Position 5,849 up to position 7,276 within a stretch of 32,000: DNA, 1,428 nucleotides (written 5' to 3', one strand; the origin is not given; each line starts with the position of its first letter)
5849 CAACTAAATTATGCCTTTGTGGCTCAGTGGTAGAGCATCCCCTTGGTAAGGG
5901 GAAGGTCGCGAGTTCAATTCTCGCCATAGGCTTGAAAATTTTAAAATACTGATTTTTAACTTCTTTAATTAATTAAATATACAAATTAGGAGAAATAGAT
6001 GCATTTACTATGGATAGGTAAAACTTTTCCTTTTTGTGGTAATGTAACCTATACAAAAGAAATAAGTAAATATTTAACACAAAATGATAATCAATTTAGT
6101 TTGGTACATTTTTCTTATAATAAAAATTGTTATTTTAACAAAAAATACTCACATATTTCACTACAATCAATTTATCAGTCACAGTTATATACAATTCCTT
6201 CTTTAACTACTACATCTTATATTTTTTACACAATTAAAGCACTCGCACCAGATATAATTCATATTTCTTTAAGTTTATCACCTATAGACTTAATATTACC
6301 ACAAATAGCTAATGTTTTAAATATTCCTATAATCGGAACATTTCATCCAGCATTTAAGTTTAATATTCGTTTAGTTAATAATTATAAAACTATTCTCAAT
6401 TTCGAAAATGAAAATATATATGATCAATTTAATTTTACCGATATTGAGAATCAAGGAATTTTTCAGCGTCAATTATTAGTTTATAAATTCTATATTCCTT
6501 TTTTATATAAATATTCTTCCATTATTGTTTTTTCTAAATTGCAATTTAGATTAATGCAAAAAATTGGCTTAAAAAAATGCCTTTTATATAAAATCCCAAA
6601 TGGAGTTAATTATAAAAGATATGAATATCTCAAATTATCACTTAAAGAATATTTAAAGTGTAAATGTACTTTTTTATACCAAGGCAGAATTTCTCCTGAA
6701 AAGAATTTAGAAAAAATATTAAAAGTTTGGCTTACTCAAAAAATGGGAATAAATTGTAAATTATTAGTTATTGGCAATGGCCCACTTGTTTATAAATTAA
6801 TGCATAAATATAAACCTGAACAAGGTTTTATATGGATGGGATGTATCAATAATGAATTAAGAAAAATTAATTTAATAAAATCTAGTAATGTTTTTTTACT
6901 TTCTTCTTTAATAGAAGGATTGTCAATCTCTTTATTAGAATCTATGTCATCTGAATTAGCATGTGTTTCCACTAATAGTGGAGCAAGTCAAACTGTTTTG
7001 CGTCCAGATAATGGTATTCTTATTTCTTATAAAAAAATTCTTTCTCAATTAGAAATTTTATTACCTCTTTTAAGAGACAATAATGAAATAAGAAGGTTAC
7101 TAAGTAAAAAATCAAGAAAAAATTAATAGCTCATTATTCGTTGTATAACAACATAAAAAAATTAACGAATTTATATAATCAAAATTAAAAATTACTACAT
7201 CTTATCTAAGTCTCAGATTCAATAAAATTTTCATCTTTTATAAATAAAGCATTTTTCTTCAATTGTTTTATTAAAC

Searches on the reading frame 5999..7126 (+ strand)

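Call 28: search_protein_families(library=pfam, proteins=[window:5999-7126:+])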
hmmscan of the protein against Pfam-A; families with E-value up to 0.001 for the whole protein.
window:5999-7126:+ (375 aa): 3 families
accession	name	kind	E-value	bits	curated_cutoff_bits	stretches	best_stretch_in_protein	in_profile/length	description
PF00534.26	Glycos_transf_1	-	5.2e-19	68.9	26.4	1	224-374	17-171/172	Glycosyl transferases group 1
PF13692.12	Glyco_trans_1_4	-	5.8e-15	56.2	27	1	224-346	3-128/142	Glycosyl transferases group 1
PF13439.12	Glyco_transf_4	-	1.7e-07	31.8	28.5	1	16-206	5-169/170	Glycosyltransferase Family 4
